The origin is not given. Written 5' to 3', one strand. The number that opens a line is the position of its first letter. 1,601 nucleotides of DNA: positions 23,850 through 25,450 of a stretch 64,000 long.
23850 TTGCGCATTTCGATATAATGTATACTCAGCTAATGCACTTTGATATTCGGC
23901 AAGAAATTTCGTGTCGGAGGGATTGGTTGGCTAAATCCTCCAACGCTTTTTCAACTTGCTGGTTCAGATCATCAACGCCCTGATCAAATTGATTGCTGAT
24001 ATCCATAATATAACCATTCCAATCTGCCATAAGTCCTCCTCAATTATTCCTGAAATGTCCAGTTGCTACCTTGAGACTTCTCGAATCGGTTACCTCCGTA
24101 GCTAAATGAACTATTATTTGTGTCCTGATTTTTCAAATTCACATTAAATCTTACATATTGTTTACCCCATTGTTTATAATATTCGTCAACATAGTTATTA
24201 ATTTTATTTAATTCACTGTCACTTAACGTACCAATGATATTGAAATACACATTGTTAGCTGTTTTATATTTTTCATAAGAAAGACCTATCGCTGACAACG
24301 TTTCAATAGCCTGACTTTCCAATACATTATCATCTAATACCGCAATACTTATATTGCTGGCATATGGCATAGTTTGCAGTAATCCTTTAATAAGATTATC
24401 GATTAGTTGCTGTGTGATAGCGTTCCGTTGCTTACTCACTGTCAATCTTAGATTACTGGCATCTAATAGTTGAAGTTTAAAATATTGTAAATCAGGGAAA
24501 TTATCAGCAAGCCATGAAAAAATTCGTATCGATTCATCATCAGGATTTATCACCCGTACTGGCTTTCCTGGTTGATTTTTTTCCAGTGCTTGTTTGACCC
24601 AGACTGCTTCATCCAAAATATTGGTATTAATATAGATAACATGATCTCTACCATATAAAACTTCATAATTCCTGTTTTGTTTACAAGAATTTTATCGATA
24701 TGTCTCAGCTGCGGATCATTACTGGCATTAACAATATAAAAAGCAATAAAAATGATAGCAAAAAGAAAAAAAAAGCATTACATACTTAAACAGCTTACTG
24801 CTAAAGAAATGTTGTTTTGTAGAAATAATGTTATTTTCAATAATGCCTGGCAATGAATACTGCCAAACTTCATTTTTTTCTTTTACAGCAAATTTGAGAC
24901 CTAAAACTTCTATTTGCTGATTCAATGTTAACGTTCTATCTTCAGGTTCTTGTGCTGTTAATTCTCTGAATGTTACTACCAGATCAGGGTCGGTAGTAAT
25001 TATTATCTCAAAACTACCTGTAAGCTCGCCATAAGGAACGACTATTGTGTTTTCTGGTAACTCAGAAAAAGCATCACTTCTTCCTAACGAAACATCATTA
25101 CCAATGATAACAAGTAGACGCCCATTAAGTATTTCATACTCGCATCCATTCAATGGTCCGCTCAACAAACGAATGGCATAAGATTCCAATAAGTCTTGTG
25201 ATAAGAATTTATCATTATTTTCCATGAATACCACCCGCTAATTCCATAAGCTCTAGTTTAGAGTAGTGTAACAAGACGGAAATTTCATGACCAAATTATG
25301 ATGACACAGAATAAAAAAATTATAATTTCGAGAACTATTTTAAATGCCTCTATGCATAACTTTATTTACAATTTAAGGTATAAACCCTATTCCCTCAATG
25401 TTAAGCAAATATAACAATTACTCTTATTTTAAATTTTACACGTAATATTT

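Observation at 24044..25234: eprH is broken at a 9-bp homopolymer and at a second site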

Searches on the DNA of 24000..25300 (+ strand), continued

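Call 46: search_dna_similar(query=window:24640-24809:+, collection=ecoli_genomes, mode=near, max_rows=20, rows=best)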
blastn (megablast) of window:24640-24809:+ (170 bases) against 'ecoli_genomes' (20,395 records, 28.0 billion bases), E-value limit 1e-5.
Records with a match: 3062; places in all: 3062; records where one place covers at least 80% of the query: 3059.
Genomes with a match: 3062 of 5426; with a place that covers at least 80% of the query: 3059. Places per genome that has any: lowest 1, median 1, highest 1. On chromosomes: 3062 places; on plasmids: 0.
Best place of each record, by identity: >=99% 39; 95-99% 2444; 90-95% 579.
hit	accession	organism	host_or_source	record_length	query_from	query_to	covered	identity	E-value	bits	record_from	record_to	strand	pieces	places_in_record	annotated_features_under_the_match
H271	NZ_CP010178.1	Escherichia coli strain H15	not applicable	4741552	1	170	100%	100.0%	6e-83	315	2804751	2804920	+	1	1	PrgH/EprH family type III secretion apparatus protein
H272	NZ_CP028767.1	Escherichia coli strain A7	Orangutan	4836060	1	170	100%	100.0%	6e-83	315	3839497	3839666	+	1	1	PrgH/EprH family type III secretion apparatus protein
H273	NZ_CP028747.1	Escherichia coli strain A28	Tachyglossus aculeatus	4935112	1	170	100%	100.0%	6e-83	315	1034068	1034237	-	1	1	PrgH/EprH family type III secretion apparatus protein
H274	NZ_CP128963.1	Escherichia coli strain TUM1887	missing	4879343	1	170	100%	100.0%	6e-83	315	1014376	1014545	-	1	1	PrgH/EprH family type III secretion apparatus protein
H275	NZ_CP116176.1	Escherichia coli strain DETEC-E601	sink countertop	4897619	1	170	100%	100.0%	6e-83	315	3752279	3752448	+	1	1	PrgH/EprH family type III secretion apparatus protein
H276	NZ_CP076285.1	Escherichia coli strain 41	not applicable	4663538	1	170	100%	100.0%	6e-83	315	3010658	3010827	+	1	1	PrgH/EprH family type III secretion apparatus protein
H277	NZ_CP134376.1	Escherichia coli strain TUM12355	Chicken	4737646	1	170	100%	100.0%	6e-83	315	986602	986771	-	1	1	PrgH/EprH family type III secretion apparatus protein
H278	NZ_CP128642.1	Escherichia coli strain WL164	Homo sapiens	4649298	1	170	100%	100.0%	6e-83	315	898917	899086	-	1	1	PrgH/EprH family type III secretion apparatus protein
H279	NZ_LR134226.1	Escherichia coli strain NCTC9088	missing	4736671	1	170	100%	100.0%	6e-83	315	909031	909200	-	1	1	PrgH/EprH family type III secretion apparatus protein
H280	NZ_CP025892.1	Escherichia coli strain 503025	Homo sapiens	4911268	1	170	100%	99.4%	3e-81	309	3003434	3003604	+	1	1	PrgH/EprH family type III secretion apparatus protein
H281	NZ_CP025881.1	Escherichia coli strain 503440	Homo sapiens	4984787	1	170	100%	99.4%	3e-81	309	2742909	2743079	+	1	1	PrgH/EprH family type III secretion apparatus protein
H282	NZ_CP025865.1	Escherichia coli strain 504211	Homo sapiens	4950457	1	170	100%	99.4%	3e-81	309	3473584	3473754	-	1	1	PrgH/EprH family type III secretion apparatus protein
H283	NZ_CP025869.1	Escherichia coli strain 503829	Homo sapiens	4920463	1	170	100%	99.4%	3e-81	309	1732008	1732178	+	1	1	PrgH/EprH family type III secretion apparatus protein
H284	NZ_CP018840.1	Escherichia coli strain KSC64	porcine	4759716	1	170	100%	99.4%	3e-81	309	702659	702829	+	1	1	PrgH/EprH family type III secretion apparatus protein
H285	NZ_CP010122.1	Escherichia coli strain C5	cow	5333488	1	170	100%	99.4%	3e-81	309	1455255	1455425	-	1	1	PrgH/EprH family type III secretion apparatus protein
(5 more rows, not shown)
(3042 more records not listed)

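Call 48: get_annotated_region(hit=H72, flank=700)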
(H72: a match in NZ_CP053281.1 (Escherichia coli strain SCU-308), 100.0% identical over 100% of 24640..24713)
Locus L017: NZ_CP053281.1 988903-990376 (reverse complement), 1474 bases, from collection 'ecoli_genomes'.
description: Escherichia coli strain SCU-308 chromosome, complete genome
organism: Escherichia coli strain SCU-308 (NCBI taxid 562)
replicon: chromosome; assembly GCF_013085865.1
host: Homo sapiens; source: rectal swab from healthy college student; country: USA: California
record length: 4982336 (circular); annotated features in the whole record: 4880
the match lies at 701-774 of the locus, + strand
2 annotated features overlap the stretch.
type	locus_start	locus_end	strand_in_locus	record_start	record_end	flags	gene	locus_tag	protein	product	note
CDS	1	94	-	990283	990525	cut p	-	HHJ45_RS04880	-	type III secretion system needle complex protein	frameshifted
CDS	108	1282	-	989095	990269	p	-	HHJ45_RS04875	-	PrgH/EprH family type III secretion apparatus protein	frameshifted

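Call 49: get_annotated_region(hit=H80, flank=700)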
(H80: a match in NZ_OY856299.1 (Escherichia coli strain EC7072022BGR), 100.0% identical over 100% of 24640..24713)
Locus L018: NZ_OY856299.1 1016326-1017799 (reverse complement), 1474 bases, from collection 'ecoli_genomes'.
description: Escherichia coli strain EC7072022BGR isolate EC7072022 chromosome 707, complete sequence
organism: Escherichia coli strain EC7072022BGR (NCBI taxid 562)
replicon: chromosome; assembly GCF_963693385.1
host: Homo sapiens; source: human urine; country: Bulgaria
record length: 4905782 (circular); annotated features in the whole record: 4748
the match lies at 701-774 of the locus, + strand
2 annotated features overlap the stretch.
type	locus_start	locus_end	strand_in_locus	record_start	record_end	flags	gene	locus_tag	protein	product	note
CDS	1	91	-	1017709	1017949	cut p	-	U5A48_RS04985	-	type III secretion system needle complex protein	frameshifted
CDS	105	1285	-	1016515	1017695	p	-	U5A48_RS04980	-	PrgH/EprH family type III secretion apparatus protein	frameshifted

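Call 50: get_annotated_region(hit=H83, flank=700)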
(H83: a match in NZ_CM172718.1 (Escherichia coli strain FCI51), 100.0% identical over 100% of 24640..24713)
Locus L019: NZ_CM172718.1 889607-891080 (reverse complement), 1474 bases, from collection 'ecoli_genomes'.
description: Escherichia coli strain FCI51 chromosome, whole genome shotgun sequence
organism: Escherichia coli strain FCI51 (NCBI taxid 562)
replicon: chromosome; assembly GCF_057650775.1
host: Homo sapiens; source: urine; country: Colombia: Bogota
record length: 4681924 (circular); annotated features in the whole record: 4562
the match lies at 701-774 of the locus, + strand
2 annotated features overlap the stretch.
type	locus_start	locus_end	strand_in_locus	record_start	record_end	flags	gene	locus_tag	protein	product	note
CDS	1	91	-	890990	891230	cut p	-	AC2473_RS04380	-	type III secretion system needle complex protein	frameshifted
CDS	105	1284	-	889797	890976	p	-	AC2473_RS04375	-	PrgH/EprH family type III secretion apparatus protein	frameshifted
